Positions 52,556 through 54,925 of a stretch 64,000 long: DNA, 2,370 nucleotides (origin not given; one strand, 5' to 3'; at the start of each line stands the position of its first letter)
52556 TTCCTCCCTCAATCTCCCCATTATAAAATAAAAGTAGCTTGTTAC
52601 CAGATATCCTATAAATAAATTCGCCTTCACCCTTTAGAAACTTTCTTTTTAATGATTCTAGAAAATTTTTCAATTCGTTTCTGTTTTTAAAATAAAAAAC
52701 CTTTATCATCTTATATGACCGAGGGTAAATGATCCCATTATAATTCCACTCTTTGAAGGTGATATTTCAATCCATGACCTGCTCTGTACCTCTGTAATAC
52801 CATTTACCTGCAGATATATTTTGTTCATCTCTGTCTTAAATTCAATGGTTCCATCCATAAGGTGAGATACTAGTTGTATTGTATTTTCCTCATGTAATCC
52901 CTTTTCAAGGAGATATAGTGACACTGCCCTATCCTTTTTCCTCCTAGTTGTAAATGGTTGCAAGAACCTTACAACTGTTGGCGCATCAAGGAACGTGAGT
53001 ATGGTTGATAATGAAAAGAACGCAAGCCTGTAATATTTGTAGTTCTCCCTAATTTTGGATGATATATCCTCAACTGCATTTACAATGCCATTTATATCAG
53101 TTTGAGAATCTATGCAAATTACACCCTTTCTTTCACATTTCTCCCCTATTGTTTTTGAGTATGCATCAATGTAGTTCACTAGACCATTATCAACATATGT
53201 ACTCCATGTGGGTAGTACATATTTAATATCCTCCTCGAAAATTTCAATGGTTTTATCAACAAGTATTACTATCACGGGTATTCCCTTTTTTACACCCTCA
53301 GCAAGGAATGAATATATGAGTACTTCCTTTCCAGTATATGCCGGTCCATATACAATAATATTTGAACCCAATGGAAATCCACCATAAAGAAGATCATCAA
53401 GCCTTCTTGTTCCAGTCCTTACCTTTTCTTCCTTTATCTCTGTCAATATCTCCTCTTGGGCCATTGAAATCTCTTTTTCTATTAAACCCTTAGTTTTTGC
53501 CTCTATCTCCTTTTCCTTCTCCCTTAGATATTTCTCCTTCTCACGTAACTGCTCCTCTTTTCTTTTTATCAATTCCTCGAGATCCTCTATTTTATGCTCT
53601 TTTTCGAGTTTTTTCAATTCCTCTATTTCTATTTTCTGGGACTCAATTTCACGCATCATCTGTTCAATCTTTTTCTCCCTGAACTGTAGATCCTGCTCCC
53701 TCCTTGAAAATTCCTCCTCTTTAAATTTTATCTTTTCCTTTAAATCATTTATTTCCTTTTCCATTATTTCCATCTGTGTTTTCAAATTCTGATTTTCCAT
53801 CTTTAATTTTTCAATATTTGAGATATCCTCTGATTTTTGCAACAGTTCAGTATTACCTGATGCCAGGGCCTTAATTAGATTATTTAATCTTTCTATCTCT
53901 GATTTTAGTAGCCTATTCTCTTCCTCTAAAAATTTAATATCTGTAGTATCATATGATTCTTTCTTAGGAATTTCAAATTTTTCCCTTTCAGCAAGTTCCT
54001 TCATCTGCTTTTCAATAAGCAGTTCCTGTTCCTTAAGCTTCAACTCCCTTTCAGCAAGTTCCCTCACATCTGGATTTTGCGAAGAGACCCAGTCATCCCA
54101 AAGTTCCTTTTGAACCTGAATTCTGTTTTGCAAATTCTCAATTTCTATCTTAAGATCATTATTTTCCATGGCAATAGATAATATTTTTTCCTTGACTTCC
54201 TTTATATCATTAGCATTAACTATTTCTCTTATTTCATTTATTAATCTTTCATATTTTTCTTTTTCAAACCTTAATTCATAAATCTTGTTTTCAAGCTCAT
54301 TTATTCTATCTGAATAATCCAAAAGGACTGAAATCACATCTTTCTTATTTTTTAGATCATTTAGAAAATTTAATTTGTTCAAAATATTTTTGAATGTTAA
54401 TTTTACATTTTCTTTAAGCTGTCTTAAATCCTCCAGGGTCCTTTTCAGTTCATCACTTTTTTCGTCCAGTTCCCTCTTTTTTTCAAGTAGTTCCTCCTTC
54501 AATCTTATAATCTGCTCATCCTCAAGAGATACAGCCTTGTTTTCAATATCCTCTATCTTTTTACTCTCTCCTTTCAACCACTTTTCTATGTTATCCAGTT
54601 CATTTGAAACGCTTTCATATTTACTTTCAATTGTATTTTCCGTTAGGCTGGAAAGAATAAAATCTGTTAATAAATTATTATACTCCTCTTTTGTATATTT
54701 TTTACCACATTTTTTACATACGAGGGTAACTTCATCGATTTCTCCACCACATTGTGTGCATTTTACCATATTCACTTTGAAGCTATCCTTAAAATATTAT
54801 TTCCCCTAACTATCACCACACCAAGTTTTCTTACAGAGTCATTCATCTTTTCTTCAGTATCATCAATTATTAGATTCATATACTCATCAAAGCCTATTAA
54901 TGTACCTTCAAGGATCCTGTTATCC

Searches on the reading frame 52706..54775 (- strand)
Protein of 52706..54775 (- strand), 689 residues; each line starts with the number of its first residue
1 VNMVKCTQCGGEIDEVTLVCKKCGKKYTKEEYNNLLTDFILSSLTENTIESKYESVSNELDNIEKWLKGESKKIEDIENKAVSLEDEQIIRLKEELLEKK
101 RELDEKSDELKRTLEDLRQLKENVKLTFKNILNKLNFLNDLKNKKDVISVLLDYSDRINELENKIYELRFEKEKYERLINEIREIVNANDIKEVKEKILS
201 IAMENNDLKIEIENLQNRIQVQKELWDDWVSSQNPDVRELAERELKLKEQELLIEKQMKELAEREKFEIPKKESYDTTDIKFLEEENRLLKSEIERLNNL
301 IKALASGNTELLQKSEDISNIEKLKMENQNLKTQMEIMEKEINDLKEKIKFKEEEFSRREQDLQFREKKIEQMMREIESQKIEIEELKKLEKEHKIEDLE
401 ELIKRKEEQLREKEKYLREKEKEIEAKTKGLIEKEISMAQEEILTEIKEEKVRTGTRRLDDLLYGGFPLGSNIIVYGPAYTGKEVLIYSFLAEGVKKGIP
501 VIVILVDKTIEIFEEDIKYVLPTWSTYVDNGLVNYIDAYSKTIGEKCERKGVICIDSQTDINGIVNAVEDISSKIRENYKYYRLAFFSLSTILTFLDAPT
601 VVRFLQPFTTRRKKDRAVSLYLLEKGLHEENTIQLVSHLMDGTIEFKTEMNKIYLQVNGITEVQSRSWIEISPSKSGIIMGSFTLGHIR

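Call 11: search_protein_families(library=pfam, proteins=[window:52706-54775:-], max_evalue=0.001)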
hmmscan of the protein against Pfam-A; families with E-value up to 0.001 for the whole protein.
window:52706-54775:- (689 aa): 4 families
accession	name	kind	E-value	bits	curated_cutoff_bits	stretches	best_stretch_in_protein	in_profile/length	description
PF06745.19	ATPase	-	1.4e-15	57.7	26.6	1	452-651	1-192/231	KaiC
PF24336.1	DUF7504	-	9.7e-09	36.4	27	1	553-645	82-178/179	Family of unknown function (DUF7504)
PF05625.17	PAXNEB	-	4.3e-07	29.7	28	1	453-509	20-77/366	PAXNEB protein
PF23365.1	DUF7090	-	0.00019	21.7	27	1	549-649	88-185/192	Family of unknown function (DUF7090)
